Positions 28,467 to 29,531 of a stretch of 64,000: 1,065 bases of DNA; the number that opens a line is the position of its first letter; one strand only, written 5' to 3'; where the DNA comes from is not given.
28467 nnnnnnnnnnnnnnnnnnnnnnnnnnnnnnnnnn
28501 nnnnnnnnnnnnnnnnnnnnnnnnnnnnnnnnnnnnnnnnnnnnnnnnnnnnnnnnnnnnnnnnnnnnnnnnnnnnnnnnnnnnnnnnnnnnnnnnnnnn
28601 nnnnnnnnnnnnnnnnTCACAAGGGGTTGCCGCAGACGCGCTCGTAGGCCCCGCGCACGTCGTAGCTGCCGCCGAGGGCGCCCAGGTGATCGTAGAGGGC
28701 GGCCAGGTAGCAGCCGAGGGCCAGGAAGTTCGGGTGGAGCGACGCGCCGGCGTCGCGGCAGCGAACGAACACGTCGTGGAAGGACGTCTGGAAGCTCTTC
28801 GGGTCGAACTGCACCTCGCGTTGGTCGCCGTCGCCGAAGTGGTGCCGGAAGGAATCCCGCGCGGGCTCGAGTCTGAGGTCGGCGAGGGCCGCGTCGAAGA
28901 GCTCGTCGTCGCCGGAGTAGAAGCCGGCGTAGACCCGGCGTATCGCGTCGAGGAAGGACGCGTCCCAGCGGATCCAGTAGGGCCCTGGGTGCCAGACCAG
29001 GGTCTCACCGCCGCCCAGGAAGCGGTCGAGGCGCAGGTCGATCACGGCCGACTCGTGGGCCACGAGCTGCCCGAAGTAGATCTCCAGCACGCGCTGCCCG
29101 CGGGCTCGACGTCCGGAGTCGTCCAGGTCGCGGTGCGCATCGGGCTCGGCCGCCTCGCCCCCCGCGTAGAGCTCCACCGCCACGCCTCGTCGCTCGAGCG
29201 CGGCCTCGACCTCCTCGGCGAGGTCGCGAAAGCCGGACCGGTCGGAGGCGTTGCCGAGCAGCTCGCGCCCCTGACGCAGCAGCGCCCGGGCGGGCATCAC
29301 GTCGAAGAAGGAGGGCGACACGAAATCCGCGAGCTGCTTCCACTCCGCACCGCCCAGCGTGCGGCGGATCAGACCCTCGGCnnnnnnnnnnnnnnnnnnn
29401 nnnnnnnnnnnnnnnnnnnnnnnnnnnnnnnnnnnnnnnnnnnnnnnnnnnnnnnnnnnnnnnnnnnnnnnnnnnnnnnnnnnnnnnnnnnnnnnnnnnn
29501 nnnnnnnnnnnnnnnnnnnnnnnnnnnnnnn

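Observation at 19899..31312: Island cargo reads as a mobile light/UV and oxidative-stress regulon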

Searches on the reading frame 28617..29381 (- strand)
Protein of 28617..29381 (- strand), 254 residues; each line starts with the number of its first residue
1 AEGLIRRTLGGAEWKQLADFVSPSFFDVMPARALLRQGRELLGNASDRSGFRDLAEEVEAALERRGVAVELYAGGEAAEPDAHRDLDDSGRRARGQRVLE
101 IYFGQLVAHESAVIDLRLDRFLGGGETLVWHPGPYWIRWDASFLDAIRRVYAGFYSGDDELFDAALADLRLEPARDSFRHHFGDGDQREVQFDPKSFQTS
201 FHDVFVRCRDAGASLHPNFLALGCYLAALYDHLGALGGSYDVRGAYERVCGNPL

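Call 36: search_protein_families(library=ncbifam, proteins=[window:28617-29381:-], max_evalue=0.01)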
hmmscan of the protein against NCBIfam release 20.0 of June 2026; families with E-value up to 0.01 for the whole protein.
window:28617-29381:- (254 aa): 0 families

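Call 68: search_protein_families(library=pfam, proteins=[window:28617-29381:-], max_evalue=5)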
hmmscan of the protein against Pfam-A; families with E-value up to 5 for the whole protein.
window:28617-29381:- (254 aa): 0 families

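Call 102: find_homologous_proteins(query=window:28620-29297:-, max_evalue=0.001)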
Query window:28620-29297:- (226 aa): 65 proteins with E <= 0.001 among 4534 candidates.
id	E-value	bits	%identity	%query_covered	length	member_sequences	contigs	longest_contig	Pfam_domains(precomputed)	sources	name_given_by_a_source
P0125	4.6e-129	447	89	100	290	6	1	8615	-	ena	-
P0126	7.4e-117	407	80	100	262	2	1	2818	-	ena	-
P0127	1.5e-107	376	77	99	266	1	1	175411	-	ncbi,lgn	-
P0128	2.0e-104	366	73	100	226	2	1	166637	-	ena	-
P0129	2.7e-97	343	70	98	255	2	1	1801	-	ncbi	-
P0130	1.1e-82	295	61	98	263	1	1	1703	-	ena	-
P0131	3.7e-73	264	57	98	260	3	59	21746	-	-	-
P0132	2.5e-72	261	57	99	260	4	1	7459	-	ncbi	-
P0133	6.6e-63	230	54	98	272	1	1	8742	-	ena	-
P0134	8.8e-63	230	54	98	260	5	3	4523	-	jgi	jgi:hypothetical protein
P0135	2.1e-62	229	52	99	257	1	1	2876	-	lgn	-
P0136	3.6e-62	228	56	96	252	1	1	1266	-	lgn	-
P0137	5.1e-61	224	52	99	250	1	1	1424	-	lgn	-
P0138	5.8e-61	224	50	99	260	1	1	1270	-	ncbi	-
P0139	8.6e-61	223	51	96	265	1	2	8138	-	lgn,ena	-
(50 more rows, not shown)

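Call 103: find_encoding_contigs(protein=P0125, flank=10000, max_places=3)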
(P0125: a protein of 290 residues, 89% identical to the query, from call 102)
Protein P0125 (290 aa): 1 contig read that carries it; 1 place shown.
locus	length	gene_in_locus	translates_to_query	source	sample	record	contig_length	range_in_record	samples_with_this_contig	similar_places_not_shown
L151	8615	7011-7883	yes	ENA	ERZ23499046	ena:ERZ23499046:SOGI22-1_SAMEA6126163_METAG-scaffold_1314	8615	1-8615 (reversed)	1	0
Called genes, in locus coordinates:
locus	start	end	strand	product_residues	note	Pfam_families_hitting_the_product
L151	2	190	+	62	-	?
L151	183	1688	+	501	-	PF01370:Epimerase, PF05368:NmrA, PF13460:NAD_binding_10, PF11066:DUF2867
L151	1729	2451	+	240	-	PF01127:Sdh_cyt (faint)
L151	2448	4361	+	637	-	PF00890:FAD_binding_2, PF01266:DAO (weak), PF02910:Succ_DH_flav_C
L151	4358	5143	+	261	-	PF13085:Fer2_3, PF13187:Fer4_9 (faint), PF00037:Fer4 (weak), PF12797:Fer4_2 (weak), PF12837:Fer4_6 (weak), PF13183:Fer4_8, PF13237:Fer4_10, PF12838:Fer4_7 (weak), +1 more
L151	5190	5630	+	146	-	PF01355:HIPIP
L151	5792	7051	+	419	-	PF04542:Sigma70_r2, PF04539:Sigma70_r3, PF04545:Sigma70_r4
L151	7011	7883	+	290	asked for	-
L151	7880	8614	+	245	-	?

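Call 105: search_protein_families(library=pfam, proteins=[L151:183-1688:+], max_evalue=10)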
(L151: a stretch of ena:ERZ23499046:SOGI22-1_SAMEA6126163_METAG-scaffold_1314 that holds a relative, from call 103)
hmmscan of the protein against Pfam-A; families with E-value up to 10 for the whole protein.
L151:183-1688:+ (501 aa): 9 families
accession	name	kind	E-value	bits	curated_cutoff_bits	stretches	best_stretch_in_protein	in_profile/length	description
PF11066.14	DUF2867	-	1.7e-34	119.6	27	1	342-482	5-142/142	Protein of unknown function (DUF2867)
PF13460.12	NAD_binding_10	-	7.4e-14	52.5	27.2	1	18-126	1-102/184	NAD(P)H-binding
PF05368.20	NmrA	-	8.7e-10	39.1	27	1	12-160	3-149/298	NmrA-like family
PF01370.27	Epimerase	-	6.9e-09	35.9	20.9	1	14-121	1-114/240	NAD dependent epimerase/dehydratase family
PF01073.25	3Beta_HSD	-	0.0002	20.9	22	1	16-120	2-114/280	3-beta hydroxysteroid dehydrogenase/isomerase family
PF10604.15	Polyketide_cyc2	-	0.026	15.2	27.4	1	351-481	9-128/142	Polyketide cyclase / dehydrase and lipid transport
PF02254.24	TrkA_N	-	0.092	13.5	23.8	1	21-87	7-71/116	TrkA-N domain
PF04321.23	RmlD_sub_bind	-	0.16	11.4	27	1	13-79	2-53/287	RmlD substrate binding domain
PF01118.30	Semialdhyde_dh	-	0.22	12.4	26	1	13-38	1-25/121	Semialdehyde dehydrogenase, NAD binding domain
